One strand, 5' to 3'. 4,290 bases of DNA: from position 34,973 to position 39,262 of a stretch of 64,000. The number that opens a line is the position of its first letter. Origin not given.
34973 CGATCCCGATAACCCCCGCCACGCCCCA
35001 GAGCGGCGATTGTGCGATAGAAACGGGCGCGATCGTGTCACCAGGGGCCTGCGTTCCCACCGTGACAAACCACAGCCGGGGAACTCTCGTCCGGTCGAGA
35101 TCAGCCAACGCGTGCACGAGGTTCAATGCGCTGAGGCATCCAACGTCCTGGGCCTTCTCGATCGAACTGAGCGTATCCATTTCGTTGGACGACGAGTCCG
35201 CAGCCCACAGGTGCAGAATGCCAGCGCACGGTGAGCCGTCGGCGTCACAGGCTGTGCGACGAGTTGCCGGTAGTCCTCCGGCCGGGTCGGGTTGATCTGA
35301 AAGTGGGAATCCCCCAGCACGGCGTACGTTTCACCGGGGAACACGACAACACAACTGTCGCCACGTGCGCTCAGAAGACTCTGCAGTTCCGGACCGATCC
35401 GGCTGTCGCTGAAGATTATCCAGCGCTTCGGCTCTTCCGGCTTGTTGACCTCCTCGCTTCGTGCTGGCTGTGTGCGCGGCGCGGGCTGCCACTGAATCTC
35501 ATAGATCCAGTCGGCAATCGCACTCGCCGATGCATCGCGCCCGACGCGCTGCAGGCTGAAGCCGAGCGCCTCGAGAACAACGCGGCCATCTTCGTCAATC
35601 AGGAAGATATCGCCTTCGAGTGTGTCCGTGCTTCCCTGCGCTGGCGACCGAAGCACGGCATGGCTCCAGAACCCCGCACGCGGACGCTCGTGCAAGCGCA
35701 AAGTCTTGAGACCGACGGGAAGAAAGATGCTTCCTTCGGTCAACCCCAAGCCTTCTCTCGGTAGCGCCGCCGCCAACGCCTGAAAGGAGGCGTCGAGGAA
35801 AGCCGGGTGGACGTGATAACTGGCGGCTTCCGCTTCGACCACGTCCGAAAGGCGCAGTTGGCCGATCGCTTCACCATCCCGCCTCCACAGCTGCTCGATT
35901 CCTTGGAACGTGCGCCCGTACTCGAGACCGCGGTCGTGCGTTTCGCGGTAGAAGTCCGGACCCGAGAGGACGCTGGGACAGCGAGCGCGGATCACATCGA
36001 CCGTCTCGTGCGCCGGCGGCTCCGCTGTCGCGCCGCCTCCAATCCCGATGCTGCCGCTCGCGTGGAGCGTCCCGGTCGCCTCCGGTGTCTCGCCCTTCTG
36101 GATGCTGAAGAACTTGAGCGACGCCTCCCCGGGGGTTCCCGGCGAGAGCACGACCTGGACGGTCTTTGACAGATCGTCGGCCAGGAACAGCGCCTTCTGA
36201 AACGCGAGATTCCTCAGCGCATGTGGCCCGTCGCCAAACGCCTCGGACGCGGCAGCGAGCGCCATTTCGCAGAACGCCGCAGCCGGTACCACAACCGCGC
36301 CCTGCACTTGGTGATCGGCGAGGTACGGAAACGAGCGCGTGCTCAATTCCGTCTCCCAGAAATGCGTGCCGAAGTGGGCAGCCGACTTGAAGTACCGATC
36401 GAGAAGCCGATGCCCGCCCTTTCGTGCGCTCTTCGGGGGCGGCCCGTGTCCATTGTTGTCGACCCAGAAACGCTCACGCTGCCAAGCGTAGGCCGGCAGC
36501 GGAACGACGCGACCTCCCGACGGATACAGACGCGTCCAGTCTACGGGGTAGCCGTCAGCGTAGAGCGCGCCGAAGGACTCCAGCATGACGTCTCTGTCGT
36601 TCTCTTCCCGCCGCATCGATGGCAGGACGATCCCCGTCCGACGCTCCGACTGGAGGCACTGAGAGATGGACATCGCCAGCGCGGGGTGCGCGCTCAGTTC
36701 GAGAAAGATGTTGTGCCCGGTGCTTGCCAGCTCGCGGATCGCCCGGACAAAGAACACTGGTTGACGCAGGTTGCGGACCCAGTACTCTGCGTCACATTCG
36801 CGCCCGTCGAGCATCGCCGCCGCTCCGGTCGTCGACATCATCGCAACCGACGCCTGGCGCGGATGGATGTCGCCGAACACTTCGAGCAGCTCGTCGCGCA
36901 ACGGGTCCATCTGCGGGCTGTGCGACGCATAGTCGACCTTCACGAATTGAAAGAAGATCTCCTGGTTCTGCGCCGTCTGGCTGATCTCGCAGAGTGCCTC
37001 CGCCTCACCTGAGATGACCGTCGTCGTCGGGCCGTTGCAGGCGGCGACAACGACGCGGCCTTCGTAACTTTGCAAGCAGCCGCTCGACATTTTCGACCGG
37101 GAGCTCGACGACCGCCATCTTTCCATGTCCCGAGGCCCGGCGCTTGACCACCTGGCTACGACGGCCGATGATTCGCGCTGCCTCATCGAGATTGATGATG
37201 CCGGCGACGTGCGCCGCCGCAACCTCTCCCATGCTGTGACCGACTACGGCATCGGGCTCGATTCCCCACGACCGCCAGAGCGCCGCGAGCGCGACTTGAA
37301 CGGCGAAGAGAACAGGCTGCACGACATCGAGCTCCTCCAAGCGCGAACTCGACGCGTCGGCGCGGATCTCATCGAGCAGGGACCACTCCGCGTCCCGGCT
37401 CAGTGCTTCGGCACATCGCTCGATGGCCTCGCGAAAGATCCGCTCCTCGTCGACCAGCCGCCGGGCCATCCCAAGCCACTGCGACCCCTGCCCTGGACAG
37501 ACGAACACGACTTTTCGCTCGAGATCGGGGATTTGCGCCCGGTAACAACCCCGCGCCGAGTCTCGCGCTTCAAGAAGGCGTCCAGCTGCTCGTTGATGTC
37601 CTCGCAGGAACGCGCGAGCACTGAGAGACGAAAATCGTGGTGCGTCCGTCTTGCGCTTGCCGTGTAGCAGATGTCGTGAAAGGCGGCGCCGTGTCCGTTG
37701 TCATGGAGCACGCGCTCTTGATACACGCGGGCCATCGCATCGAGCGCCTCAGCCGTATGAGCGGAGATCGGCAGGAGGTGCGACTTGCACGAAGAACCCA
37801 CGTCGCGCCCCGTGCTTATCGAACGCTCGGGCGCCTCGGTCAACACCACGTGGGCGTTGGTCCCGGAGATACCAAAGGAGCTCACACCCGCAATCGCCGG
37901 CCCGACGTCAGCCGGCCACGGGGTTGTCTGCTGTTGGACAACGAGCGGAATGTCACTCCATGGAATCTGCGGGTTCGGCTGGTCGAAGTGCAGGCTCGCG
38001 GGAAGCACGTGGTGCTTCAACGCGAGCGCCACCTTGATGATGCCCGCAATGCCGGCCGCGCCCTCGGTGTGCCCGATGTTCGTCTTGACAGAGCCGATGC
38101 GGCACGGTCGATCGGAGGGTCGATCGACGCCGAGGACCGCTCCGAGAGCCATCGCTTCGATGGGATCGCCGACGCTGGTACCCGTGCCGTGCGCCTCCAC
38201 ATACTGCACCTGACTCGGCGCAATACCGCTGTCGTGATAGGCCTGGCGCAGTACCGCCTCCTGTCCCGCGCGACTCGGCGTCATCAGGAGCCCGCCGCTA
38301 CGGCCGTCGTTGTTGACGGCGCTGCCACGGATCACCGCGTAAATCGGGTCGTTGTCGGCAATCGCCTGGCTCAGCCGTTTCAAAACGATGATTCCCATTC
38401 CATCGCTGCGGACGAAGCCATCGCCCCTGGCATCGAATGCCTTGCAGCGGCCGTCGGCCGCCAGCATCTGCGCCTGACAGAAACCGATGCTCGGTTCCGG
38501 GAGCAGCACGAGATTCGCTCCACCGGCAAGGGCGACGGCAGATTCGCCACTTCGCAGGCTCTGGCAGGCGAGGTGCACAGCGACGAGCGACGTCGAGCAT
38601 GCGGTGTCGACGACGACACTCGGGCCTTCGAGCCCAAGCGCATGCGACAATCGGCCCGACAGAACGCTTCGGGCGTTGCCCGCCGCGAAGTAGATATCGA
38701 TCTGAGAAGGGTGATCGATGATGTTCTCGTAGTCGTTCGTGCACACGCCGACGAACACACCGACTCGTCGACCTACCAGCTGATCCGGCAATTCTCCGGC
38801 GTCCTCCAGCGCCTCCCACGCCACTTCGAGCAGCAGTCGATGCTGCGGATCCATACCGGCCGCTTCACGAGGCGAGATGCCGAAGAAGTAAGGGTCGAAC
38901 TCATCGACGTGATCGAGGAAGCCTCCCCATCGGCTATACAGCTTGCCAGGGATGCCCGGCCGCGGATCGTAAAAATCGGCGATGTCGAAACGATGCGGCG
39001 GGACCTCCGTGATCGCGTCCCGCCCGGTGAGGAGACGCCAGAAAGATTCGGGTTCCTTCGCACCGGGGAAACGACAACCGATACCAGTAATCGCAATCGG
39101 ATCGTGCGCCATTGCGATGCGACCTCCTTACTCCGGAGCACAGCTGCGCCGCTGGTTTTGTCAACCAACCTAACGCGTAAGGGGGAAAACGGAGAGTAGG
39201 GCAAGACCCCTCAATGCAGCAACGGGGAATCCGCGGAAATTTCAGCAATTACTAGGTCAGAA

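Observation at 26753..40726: Orphan biosynthetic cluster: MAS-like fully reducing PKS + detached thioester reductase + P450 + giant carbamoyltransferase + beta-barrel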

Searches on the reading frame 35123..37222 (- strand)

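Call 4: search_protein_families(library=pfam, proteins=[window:35123-37222:-], max_evalue=0.01)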
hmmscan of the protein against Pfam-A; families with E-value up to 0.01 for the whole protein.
window:35123-37222:- (699 aa): 4 families
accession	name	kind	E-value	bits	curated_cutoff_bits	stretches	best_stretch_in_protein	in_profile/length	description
PF14765.12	PS-DH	-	1.8e-41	141.9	23.7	1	404-565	2-164/166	Polyketide synthase dehydratase N-terminal domain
PF00698.26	Acyl_transf_1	-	1.6e-35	123.5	32.7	1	28-209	118-300/319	Acyl transferase domain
PF21089.3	PKS_DH_N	-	1.2e-25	89.9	27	1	271-373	1-102/103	Polyketide synthase dehydratase domain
PF21394.3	Beta-ketacyl_N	-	3.5e-06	27.2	26.9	1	619-656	21-58/170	Beta-ketoacyl synthase-like, N-terminal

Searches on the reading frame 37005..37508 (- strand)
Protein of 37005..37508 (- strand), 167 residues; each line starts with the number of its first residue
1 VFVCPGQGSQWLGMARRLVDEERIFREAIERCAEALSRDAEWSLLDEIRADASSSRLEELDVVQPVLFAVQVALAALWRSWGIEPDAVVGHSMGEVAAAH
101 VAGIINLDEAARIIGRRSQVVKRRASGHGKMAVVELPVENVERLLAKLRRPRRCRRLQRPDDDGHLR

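Call 4: search_protein_families(library=pfam, proteins=[window:37005-37508:-], max_evalue=0.01)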
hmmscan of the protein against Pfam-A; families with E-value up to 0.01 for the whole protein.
window:37005-37508:- (167 aa): 1 family
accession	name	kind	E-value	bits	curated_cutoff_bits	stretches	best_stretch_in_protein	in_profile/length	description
PF00698.26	Acyl_transf_1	-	1.1e-47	163.6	32.7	1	1-140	1-137/319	Acyl transferase domain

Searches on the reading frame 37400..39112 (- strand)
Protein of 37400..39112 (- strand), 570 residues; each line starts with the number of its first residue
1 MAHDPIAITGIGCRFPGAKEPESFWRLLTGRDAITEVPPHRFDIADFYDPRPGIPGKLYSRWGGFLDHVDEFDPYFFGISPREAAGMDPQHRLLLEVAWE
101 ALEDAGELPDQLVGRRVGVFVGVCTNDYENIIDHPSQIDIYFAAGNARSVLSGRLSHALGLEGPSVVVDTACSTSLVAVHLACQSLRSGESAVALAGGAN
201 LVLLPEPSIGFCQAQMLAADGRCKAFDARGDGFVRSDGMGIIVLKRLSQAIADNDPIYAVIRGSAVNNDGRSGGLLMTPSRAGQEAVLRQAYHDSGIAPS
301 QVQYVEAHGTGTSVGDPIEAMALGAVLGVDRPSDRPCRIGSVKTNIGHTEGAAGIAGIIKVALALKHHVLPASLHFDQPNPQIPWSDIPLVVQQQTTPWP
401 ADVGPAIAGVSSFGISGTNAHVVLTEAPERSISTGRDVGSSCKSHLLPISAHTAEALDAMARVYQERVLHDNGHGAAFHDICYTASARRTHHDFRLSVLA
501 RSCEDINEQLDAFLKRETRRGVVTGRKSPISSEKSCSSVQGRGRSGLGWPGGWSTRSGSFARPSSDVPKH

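Call 4: search_protein_families(library=pfam, proteins=[window:37400-39112:-], max_evalue=0.01)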
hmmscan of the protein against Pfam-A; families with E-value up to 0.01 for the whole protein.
window:37400-39112:- (570 aa): 6 families
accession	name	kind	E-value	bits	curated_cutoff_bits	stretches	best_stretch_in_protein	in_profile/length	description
PF00109.32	ketoacyl-synt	-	8.7e-98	327.4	20.8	1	4-250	2-252/252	Beta-ketoacyl synthase, N-terminal domain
PF02801.28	Ketoacyl-synt_C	-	2e-43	147.6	20.8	1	258-377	1-119/119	Beta-ketoacyl synthase, C-terminal domain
PF16197.11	KAsynt_C_assoc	-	2.4e-19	70.2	33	1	379-494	1-106/111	Ketoacyl-synthetase C-terminal extension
PF22621.2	CurL-like_PKS_C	-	5.2e-14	52.4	27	1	445-510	1-64/64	CurL-like, PKS C-terminal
PF22336.2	RhiE-like_linker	-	2.3e-05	24.7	27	1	449-516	2-66/67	RhiE-like, KS-MAT linker domain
PF00108.29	Thiolase_N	-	3.9e-05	23.6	26.4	1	154-199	65-112/260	Thiolase, N-terminal domain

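Call 6: find_homologous_proteins(query=window:37400-39112:-, max_evalue=1e-50)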
Query window:37400-39112:- (570 aa): 7972 proteins with E <= 1e-50 among 8000 candidates; the best 120 are listed.
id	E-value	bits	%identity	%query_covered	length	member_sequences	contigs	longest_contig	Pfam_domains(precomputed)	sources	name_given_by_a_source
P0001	1.2e-276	937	76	97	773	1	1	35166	PF22336.3,PF00109.33,PF22621.3,PF02801.29,PF16197.12,PF00698.27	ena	-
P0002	4.3e-245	833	95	67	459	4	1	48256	PF00109.33,PF02801.29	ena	-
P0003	1.1e-223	762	64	96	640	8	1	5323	PF22336.3,PF00109.33,PF22621.3,PF02801.29,PF16197.12,PF00698.27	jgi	jgi:acyl transferase domain-containing protein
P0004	1.5e-223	762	49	90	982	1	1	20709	PF22336.3,PF00109.33,PF22621.3,PF00550.32,PF00108.30,PF02801.29,PF16197.12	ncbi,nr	ncbi:MAG TPA: beta-ketoacyl synthase N-terminal-like domain-containing protein, partial [Micromonosp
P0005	2.0e-211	722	88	64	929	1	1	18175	PF00109.33,PF02801.29,PF16197.12,PF00698.27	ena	-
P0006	1.2e-209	716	59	96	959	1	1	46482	PF22336.3,PF00109.33,PF22621.3,PF02801.29,PF00698.27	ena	-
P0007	6.5e-207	707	60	96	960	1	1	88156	PF22336.3,PF00109.33,PF22621.3,PF02801.29,PF16197.12,PF00698.27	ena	-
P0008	5.6e-203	694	71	75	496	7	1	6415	PF00109.33,PF00108.30,PF02801.29,PF16197.12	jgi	jgi:acyl transferase domain-containing protein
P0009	8.2e-203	693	57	98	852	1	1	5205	PF22336.3,PF00109.33,PF22621.3,PF00550.32,PF02801.29,PF16197.12,PF00698.27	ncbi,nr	ncbi:MAG: acyltransferase domain-containing protein, partial [Candidatus Rokubacteria bacterium]|nr:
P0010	9.8e-203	693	57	96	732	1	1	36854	PF22336.3,PF00109.33,PF22621.3,PF00108.30,PF02801.29,PF16197.12,PF00698.27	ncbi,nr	ncbi:MAG: polyketide synthase, partial [Chloroflexi bacterium]|nr:polyketide synthase [Chloroflexota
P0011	1.1e-202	693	59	92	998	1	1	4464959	PF22336.3,PF00109.33,PF21089.4,PF22621.3,PF02801.29,PF16197.12,PF00698.27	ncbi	ncbi:MAG: type I polyketide synthase, partial [Chloroflexota bacterium]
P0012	2.4e-201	689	57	96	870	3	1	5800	PF22336.3,PF00109.33,PF22621.3,PF02801.29,PF16197.12,PF00698.27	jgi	jgi:acyl transferase domain-containing protein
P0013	2.0e-200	685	62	87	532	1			PF00109.33,PF22621.3,PF00108.30,PF02801.29,PF16197.12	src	-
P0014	1.6e-199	682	59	91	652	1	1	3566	PF22336.3,PF00109.33,PF22621.3,PF00550.32,PF02801.29,PF16197.12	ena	-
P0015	3.3e-199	681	56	96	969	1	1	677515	PF22336.3,PF00109.33,PF21089.4,PF22621.3,PF00108.30,PF02801.29,PF16197.12,PF00698.27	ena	-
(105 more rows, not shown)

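Call 12: find_encoding_contigs(protein=P0002, flank=10000, max_places=3)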
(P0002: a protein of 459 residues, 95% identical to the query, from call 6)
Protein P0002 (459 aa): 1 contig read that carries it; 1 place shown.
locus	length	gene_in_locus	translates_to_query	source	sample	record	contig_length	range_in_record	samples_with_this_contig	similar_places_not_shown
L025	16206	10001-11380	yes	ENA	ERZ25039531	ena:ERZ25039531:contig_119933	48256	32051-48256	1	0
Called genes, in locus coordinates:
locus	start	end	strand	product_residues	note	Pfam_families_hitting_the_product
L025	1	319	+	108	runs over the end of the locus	-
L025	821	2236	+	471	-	PF00501:AMP-binding, PF13193:AMP-binding_C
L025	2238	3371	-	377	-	PF00072:Response_reg, PF07228:SpoIIE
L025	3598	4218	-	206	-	-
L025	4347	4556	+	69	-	PF13560:HTH_31, PF01381:HTH_3 (weak)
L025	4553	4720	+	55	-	-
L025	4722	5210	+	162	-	-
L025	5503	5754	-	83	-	-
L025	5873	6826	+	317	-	PF01108:Tissue_fac (weak)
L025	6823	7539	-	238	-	PF00989:PAS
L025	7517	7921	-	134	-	PF00072:Response_reg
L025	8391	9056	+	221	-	-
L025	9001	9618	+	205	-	PF00067:p450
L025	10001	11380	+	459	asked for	PF00109:ketoacyl-synt, PF02801:Ketoacyl-synt_C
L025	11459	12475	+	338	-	PF00698:Acyl_transf_1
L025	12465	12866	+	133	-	PF21089:PKS_DH_N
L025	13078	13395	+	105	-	PF14765:PS-DH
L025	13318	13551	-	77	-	-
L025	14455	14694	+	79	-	PF08240:ADH_N (weak)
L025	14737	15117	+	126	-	PF00107:ADH_zinc_N, PF13602:ADH_zinc_N_2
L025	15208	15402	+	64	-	-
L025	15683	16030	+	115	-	PF08659:KR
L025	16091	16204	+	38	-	?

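Call 13: find_encoding_contigs(protein=P0005, flank=10000, max_places=3)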
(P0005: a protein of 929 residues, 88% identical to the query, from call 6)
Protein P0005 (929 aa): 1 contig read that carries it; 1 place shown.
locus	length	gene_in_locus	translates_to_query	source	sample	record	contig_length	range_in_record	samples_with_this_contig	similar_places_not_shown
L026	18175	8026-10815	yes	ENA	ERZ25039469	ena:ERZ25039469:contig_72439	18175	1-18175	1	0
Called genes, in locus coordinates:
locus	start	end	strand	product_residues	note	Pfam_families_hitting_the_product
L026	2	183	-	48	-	?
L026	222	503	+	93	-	-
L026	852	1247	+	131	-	-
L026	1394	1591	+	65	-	-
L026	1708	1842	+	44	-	-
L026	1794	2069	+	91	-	-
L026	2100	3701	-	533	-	-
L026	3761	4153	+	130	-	-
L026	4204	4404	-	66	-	-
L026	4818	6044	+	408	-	PF00067:p450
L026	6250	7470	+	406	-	PF01757:Acyl_transf_3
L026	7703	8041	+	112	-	PF00109:ketoacyl-synt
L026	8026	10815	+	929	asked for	PF00109:ketoacyl-synt, PF02801:Ketoacyl-synt_C, PF16197:KAsynt_C_assoc, PF00698:Acyl_transf_1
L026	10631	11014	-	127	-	-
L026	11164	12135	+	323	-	PF21394:Beta-ketacyl_N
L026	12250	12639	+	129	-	-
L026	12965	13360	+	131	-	-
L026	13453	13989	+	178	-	PF08659:KR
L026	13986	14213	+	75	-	-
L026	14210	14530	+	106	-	-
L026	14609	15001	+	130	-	-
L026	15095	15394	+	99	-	-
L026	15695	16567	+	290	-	PF07044:DUF1329 (faint), PF17131:TP_0789-like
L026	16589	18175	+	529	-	?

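Call 14: find_encoding_contigs(protein=P0001, flank=10000, max_places=3)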
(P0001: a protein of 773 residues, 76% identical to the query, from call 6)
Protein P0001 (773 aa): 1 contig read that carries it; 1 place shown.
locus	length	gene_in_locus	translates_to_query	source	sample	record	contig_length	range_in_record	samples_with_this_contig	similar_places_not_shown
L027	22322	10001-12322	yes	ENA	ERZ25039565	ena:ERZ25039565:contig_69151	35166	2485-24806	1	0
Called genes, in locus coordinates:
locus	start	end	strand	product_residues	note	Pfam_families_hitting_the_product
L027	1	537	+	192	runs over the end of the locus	PF02661:Fic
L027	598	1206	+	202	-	-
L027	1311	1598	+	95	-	PF11535:Calci_bind_CcbP (weak)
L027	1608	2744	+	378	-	-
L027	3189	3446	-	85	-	-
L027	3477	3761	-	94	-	PF10685:KGG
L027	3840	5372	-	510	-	PF00749:tRNA-synt_1c, PF19269:Anticodon_2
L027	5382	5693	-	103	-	-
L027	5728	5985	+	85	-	-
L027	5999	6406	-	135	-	-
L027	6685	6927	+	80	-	-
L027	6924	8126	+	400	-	PF00067:p450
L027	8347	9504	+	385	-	PF01757:Acyl_transf_3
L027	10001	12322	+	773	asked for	PF00109:ketoacyl-synt, PF02801:Ketoacyl-synt_C, PF16197:KAsynt_C_assoc, PF22336:RhiE-like_linker, PF22621:CurL-like_PKS_C, PF00698:Acyl_transf_1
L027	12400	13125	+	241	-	-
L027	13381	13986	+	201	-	PF14765:PS-DH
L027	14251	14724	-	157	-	-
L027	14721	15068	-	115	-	-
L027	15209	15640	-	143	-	-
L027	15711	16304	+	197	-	-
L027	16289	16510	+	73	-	PF00550:PP-binding, PF23297:ACP_SdgA_C (weak)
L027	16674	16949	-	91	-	-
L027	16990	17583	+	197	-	PF07993:NAD_binding_4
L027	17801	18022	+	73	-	-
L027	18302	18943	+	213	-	-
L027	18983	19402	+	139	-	-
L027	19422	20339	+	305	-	PF03176:MMPL, PF02460:Patched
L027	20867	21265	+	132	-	PF02460:Patched (weak), PF03176:MMPL (weak)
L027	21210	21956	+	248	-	-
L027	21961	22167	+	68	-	-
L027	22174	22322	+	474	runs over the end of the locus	PF06980:DUF1302 (faint)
